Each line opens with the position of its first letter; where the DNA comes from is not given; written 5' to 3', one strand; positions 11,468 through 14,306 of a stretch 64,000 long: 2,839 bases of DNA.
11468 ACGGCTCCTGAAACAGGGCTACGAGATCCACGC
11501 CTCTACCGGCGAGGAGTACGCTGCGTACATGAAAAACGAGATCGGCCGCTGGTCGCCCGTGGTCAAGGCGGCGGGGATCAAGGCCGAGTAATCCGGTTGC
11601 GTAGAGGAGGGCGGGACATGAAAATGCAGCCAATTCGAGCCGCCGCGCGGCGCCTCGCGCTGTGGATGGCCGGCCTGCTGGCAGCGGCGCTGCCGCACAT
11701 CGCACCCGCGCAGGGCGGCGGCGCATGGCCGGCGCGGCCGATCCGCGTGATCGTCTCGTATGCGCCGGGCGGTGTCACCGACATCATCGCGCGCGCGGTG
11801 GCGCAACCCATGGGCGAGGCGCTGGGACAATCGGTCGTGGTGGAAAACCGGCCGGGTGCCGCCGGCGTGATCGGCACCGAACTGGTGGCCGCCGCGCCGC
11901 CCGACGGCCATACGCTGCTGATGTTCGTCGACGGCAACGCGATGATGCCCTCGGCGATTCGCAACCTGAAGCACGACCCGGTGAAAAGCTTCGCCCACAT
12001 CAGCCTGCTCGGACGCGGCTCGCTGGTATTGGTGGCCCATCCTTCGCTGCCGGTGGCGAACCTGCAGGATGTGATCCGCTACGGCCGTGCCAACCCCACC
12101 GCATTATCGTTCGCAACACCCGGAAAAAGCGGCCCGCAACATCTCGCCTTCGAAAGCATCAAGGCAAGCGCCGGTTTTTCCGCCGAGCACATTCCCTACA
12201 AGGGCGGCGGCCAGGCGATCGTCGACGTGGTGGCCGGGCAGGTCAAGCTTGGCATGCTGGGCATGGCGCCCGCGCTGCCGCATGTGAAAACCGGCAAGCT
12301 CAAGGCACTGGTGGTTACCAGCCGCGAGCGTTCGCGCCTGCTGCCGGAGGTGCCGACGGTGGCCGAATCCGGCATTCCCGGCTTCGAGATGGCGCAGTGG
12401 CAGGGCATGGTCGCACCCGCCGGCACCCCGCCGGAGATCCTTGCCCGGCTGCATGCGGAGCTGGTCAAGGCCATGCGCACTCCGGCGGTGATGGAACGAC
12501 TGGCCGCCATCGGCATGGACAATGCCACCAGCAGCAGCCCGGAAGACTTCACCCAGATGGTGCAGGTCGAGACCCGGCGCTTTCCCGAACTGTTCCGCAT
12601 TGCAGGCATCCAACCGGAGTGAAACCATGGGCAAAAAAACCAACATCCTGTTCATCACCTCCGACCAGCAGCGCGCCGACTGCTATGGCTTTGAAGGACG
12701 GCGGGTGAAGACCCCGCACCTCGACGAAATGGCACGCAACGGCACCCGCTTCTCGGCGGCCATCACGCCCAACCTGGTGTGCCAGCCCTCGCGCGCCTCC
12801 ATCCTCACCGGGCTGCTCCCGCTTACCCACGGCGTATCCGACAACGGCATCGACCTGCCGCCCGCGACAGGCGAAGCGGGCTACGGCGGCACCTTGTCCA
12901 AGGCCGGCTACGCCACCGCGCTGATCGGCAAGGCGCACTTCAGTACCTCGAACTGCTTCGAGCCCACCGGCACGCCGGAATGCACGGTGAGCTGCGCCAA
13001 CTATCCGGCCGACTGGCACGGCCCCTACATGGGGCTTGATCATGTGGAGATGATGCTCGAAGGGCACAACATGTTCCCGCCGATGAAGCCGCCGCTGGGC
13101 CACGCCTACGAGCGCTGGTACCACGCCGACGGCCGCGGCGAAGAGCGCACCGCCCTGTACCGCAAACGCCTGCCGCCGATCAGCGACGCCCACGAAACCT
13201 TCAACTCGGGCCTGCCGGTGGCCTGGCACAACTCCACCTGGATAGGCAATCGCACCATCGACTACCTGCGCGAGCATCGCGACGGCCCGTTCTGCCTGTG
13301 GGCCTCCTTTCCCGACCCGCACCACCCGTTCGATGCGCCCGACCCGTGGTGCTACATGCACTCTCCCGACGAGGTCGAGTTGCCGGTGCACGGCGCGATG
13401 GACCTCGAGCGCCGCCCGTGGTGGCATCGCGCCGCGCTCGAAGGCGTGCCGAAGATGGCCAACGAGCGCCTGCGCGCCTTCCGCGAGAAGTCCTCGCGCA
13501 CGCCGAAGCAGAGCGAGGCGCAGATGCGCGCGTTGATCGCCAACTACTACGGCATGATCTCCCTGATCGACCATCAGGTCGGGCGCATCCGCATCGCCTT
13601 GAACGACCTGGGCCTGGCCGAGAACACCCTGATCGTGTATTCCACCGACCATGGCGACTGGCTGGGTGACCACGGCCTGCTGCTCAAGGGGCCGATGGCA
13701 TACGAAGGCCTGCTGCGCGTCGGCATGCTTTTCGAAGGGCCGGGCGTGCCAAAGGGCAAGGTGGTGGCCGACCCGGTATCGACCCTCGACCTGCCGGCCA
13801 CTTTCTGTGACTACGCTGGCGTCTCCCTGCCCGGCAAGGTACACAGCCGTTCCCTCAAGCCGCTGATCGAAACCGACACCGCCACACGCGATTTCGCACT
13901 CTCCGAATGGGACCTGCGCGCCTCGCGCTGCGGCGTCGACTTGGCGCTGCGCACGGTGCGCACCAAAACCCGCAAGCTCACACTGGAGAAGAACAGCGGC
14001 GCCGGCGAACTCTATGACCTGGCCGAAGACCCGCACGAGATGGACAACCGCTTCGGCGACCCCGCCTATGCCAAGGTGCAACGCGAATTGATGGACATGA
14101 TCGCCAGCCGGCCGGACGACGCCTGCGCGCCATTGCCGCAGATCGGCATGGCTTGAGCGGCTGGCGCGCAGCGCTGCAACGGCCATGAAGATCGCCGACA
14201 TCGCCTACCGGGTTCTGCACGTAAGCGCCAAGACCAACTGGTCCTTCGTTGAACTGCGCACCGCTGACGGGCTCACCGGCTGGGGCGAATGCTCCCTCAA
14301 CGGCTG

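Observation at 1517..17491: A 12-gene, 15.8-kb sulfatase/Bug block: candidate uptake and cytoplasmic desulfation pathway for sulfated organic acids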

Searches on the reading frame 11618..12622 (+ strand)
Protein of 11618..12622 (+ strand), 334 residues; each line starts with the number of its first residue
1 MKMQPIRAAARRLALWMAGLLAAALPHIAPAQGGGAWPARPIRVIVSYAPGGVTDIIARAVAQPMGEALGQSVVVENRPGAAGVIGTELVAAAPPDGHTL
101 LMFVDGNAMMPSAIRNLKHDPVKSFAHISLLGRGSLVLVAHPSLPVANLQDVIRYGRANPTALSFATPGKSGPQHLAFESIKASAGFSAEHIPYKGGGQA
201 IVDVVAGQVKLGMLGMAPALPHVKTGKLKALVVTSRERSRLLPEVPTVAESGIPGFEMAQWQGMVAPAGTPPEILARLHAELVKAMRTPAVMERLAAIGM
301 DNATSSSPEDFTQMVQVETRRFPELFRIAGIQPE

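Call 5: search_protein_families(library=pfam, proteins=[window:11618-12622:+])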
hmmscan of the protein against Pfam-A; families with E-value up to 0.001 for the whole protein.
window:11618-12622:+ (334 aa): 1 family
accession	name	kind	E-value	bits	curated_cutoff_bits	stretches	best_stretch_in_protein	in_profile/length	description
PF03401.19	TctC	-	3.6e-74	250.2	27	1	57-324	1-267/274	Tripartite tricarboxylate transporter family receptor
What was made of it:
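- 11618..12622 (+): G8, Bug/TctC binding protein (334 aa). PF03401 E 4e-74 (call 5).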

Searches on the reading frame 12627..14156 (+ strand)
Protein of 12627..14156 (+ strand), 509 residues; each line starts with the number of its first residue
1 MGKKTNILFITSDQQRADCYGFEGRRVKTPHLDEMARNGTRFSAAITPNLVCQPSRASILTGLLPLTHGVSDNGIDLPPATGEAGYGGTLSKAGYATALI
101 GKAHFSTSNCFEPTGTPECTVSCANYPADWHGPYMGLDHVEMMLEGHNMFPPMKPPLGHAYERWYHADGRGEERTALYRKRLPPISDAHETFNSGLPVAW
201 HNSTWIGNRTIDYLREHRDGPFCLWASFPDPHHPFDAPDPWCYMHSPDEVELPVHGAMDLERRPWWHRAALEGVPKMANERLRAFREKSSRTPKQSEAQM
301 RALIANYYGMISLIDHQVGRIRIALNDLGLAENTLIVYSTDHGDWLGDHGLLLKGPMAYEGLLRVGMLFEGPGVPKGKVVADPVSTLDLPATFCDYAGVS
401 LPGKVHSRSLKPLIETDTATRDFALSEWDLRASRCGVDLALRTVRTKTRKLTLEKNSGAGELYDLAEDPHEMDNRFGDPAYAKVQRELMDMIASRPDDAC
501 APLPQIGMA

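Call 4: search_protein_families(library=pfam, proteins=[window:12627-14156:+])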
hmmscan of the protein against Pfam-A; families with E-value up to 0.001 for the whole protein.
window:12627-14156:+ (509 aa): 3 families
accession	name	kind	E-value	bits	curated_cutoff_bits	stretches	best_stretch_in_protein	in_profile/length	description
PF00884.28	Sulfatase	-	2.1e-38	132.8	25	1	6-399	2-301/301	Sulfatase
PF16347.10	SGSH_C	-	3.6e-16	60.1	29.3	1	347-492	1-148/154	N-sulphoglucosamine sulphohydrolase, C-terminal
PF01663.27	Phosphodiest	-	1.5e-07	31.8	23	1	8-75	2-67/342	Type I phosphodiesterase / nucleotide pyrophosphatase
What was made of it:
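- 12627..14156 (+): G9, short S1 sulfatase (509 aa). PF00884 E 2e-38 and SGSH_C E 4e-16 (call 4).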

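Call 9: search_protein_families(library=ncbifam, proteins=[window:12627-14156:+], max_evalue=0.00001)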
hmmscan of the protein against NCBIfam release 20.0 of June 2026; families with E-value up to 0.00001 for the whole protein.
window:12627-14156:+ (509 aa): 4 families
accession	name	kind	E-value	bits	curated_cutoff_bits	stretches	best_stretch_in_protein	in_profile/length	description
NF010322.0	PRK13759.1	equivalog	3.8e-66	223.6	481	2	199-490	178-451/486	arylsulfatase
TIGR03417.1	chol_sulfatase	equivalog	1.2e-54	186.1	433.45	2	211-495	174-439/500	choline-sulfatase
NF045661.1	HdlasePehA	equivalog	1.3e-51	175.8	900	1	3-489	1-478/506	phosphoric/sulfuric ester hydrolase PehA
NF052527.1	Mn_arylsulf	exception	3.1e-34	118.7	850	2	199-490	176-446/479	manganese-dependent arylsulfatase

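Call 45: search_solved_structures(query=window:12627-14156:+, max_evalue=1e-30, show_alignments=1)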
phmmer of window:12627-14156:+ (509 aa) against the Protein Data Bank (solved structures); distinct sequences matched with E-value up to 1e-30: 12.
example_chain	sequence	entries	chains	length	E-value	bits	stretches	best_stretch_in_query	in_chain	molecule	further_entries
6pt4_B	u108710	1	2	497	6.8e-40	140.5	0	218-494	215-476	exo-2S-iota carrageenan S1 sulfatase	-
4upi_A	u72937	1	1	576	6.1e-39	137.4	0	199-489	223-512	SULFATASE FAMILY PROTEIN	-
6ptk_A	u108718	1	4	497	1.3e-38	136.3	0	218-494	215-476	exo-2S-iota carrageenan S1 sulfatase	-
6pt6_B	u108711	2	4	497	1.7e-38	135.9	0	218-494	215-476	exo-2S-iota carrageenan S1 sulfatase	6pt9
4upl_A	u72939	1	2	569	1.6e-37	132.7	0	204-490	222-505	SULFATASE FAMILY PROTEIN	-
5g2v_A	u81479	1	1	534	4.3e-37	131.3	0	302-493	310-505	N-ACETYLGLUCOSAMINE-6-SULFATASE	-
4uph_A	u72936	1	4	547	5.6e-37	130.9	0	207-488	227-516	SULFATASE (SULFURIC ESTER HYDROLASE) PROTEIN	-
6hr5_A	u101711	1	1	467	1.6e-36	129.4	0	201-492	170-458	Alpha-L-rhamnosidase/sulfatase (GH78)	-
7oz8_AAA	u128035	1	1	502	3.5e-36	128.3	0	196-485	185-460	Choline-sulfatase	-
2vqr_A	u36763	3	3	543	8.5e-33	117.1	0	194-488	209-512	PUTATIVE SULFATASE | Multifunctional alkaline phosphatase superfamily protein pRL90232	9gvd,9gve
2w8s_A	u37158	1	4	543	2e-32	115.9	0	194-488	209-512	PHOSPHONATE MONOESTER HYDROLASE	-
7p24_AAA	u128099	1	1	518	3e-31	112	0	301-489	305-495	Mucin-desulfating sulfatase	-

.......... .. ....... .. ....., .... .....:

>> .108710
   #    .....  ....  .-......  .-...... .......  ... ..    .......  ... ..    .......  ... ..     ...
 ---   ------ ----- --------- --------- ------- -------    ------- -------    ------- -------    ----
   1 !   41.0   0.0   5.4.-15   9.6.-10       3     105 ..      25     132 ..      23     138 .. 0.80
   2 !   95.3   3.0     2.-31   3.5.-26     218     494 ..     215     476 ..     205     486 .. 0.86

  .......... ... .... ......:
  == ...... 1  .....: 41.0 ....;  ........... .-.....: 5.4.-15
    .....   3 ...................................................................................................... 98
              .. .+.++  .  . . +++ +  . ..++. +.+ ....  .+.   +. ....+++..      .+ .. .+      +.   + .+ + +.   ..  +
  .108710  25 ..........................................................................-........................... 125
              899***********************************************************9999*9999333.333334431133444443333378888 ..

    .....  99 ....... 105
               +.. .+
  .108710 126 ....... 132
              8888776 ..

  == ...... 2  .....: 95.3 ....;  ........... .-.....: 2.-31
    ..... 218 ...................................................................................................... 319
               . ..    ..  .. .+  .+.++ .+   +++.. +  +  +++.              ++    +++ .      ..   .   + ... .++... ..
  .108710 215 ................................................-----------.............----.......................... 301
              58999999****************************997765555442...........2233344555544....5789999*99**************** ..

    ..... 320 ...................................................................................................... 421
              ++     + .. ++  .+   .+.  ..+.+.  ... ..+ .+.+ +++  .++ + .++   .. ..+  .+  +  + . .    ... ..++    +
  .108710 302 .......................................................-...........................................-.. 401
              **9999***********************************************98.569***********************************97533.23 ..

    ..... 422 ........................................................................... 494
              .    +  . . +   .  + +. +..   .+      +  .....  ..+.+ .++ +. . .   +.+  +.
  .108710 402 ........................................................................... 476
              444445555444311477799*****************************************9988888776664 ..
